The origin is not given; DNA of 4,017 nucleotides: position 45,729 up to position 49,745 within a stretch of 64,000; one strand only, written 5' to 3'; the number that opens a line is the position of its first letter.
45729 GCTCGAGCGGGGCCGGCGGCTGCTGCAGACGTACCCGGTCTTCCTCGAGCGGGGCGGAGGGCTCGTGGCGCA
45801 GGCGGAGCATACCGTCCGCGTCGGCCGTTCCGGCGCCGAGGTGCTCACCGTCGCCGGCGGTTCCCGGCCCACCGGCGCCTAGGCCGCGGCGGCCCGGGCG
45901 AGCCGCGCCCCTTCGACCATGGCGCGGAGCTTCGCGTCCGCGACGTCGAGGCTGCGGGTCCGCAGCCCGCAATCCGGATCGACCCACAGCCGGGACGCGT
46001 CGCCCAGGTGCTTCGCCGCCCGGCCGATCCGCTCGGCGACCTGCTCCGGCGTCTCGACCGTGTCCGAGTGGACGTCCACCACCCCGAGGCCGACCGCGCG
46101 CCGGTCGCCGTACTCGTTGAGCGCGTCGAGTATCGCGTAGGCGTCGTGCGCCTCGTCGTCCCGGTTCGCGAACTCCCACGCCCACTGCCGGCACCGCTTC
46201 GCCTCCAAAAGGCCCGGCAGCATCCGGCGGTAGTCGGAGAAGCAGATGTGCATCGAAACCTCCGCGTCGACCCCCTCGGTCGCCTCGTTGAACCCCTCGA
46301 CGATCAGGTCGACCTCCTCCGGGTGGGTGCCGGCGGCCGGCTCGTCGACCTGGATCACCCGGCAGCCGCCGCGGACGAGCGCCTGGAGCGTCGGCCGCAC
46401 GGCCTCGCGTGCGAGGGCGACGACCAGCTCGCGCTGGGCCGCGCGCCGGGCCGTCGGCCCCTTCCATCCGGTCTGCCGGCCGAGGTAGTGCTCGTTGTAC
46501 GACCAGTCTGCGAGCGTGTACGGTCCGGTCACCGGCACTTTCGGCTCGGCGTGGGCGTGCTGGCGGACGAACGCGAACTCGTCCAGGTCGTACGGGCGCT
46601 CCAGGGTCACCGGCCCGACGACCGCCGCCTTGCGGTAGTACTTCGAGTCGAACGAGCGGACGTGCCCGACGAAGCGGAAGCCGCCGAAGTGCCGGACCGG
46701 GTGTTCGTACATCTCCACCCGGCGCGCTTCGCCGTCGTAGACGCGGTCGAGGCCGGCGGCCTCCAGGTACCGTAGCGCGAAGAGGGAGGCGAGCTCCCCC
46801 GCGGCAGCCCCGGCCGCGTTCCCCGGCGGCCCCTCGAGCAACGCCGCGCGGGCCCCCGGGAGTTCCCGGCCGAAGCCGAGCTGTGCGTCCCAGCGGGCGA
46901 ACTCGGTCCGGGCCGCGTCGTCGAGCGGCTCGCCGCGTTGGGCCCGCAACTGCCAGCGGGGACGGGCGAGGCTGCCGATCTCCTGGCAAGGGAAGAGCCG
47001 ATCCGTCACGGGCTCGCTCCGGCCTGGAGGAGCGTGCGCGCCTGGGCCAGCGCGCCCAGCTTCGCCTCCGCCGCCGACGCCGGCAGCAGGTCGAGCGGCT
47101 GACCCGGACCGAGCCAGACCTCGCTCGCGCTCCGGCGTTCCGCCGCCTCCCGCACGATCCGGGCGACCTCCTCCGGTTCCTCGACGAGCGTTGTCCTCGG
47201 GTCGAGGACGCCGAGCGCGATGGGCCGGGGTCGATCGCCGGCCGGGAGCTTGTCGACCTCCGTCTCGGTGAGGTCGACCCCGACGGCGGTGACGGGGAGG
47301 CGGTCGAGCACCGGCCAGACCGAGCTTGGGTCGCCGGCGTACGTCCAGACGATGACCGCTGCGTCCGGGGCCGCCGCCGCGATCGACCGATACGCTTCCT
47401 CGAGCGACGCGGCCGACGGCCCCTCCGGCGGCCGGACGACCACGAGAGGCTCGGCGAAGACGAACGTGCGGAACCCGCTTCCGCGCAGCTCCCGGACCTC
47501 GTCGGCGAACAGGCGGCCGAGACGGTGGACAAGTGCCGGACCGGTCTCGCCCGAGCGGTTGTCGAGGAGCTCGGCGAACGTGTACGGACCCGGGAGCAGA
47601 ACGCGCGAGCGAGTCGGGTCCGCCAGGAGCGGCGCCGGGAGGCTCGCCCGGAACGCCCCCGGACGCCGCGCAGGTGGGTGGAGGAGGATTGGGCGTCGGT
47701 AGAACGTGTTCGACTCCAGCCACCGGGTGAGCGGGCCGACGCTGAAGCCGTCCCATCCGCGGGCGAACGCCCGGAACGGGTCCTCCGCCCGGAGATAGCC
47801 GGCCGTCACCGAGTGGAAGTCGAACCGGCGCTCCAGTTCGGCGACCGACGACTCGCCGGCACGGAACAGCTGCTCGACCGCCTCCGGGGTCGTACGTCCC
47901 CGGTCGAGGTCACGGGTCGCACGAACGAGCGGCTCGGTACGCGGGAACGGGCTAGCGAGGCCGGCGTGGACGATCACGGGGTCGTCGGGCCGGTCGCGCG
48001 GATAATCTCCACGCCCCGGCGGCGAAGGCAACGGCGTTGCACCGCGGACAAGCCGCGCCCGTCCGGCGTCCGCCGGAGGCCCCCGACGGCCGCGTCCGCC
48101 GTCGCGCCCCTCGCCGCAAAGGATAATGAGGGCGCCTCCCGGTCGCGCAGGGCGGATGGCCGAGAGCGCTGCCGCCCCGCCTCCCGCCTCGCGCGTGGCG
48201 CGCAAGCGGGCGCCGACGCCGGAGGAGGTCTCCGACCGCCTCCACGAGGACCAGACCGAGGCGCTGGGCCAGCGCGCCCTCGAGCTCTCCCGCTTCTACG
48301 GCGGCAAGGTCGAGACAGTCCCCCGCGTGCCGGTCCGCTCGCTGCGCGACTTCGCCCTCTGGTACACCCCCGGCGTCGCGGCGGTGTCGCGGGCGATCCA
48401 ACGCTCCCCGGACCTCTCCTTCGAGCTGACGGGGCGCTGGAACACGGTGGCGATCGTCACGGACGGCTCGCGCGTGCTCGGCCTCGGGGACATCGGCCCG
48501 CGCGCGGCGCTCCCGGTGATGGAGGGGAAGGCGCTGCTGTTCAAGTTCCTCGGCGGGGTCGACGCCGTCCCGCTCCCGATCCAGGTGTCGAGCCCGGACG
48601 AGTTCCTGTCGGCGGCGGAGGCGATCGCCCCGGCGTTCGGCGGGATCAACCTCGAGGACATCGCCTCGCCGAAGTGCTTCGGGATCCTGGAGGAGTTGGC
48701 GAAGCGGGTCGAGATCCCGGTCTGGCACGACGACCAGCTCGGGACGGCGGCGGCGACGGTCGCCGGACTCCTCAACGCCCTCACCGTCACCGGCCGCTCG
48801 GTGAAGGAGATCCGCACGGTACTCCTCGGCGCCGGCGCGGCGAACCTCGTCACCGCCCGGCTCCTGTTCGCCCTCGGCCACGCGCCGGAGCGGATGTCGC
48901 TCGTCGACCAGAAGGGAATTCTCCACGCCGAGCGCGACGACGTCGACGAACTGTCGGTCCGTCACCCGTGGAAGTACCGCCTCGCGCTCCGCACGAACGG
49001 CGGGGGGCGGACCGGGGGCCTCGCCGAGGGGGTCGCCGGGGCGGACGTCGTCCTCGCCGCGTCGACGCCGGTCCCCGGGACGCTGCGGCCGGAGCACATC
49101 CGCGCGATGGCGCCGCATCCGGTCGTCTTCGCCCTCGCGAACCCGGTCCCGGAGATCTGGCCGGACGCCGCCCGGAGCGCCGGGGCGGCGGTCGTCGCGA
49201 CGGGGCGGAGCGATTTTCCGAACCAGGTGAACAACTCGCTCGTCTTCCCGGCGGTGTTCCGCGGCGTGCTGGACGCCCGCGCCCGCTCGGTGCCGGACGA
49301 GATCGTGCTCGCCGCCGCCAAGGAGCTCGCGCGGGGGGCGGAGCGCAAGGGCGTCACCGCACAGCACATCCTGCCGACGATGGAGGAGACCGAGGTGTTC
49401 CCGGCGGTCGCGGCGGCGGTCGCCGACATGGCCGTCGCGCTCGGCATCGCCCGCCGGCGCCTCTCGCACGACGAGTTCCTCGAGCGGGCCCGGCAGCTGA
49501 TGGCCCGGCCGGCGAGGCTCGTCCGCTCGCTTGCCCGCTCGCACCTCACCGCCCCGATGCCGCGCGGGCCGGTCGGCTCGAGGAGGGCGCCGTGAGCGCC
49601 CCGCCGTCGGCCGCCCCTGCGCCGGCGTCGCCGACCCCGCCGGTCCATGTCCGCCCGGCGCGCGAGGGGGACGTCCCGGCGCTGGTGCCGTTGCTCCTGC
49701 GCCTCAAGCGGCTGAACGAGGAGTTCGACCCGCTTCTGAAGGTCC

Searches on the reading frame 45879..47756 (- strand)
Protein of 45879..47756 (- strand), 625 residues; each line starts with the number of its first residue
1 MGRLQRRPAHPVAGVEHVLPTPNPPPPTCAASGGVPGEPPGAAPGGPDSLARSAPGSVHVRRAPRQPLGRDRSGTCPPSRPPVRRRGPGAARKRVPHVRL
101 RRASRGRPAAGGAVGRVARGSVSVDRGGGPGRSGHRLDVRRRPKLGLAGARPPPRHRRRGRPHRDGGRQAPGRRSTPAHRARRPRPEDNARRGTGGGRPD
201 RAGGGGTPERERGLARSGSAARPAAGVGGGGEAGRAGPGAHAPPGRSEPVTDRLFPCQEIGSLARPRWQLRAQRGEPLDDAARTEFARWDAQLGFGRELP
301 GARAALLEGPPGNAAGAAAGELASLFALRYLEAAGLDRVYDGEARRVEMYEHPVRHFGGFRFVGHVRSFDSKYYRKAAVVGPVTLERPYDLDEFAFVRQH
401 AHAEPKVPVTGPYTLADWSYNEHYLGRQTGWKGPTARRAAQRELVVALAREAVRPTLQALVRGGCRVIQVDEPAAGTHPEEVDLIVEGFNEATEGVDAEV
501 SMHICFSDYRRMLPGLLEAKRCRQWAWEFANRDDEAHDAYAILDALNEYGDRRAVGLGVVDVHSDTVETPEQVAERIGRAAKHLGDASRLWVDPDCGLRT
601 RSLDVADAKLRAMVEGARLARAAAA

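Call 39: search_protein_families(library=ncbifam, proteins=[window:45879-47756:-], max_evalue=0.00001)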
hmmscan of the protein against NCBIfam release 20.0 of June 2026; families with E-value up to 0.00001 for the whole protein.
window:45879-47756:- (625 aa): 6 families
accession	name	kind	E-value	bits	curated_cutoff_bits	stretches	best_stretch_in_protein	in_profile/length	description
NF003317.0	PRK04326.1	equivalog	6.4e-76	255.7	406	1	327-622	51-324/340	methionine synthase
NF002272.0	PRK01207.1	equivalog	2.3e-60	204.6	399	1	321-615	36-334/343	methionine synthase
TIGR01371.1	met_syn_B12ind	equivalog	1.8e-32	113.2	929.95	1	330-622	471-753/754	5-methyltetrahydropteroyltriglutamate--homocysteine S-methyltransferase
NF003556.0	PRK05222.1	equivalog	1.8e-28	100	541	1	329-623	464-747/750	5-methyltetrahydropteroyltriglutamate--homocysteine S-methyltransferase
NF002119.0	PRK00957.1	equivalog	3e-25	89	258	1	331-618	45-302/306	methionine synthase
NF006589.0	PRK09121.1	equivalog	5.4e-25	88.1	392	2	323-507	43-215/342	methionine synthase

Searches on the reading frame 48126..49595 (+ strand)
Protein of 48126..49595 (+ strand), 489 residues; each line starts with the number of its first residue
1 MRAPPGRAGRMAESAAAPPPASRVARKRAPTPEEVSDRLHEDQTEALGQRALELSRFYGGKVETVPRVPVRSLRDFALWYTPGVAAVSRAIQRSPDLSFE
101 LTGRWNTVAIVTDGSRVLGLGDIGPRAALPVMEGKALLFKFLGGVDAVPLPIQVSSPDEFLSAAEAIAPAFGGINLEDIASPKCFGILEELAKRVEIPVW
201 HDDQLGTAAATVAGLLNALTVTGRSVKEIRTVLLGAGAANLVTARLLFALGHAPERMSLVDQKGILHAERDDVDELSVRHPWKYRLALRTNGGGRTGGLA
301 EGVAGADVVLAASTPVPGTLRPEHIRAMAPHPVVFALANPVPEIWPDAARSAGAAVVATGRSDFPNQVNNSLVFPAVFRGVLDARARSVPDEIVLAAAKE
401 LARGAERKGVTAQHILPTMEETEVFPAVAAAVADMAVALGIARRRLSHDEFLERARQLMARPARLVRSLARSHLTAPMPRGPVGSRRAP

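Call 39: search_protein_families(library=ncbifam, proteins=[window:48126-49595:+], max_evalue=0.00001)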
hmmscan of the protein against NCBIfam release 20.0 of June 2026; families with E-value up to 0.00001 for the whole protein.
window:48126-49595:+ (489 aa): 3 families
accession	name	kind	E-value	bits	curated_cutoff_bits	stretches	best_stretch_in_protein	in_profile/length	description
NF009501.0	PRK12861.1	subfamily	6.4e-90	302.3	1178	1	44-447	4-412/764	NADP-dependent malic enzyme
NF010052.0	PRK13529.1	subfamily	1.5e-35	122.9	326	1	158-457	229-551/564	oxaloacetate-decarboxylating malate dehydrogenase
NF041582.1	malolactic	exception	1.5e-19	70.1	850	1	158-447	212-521/536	malolactic enzyme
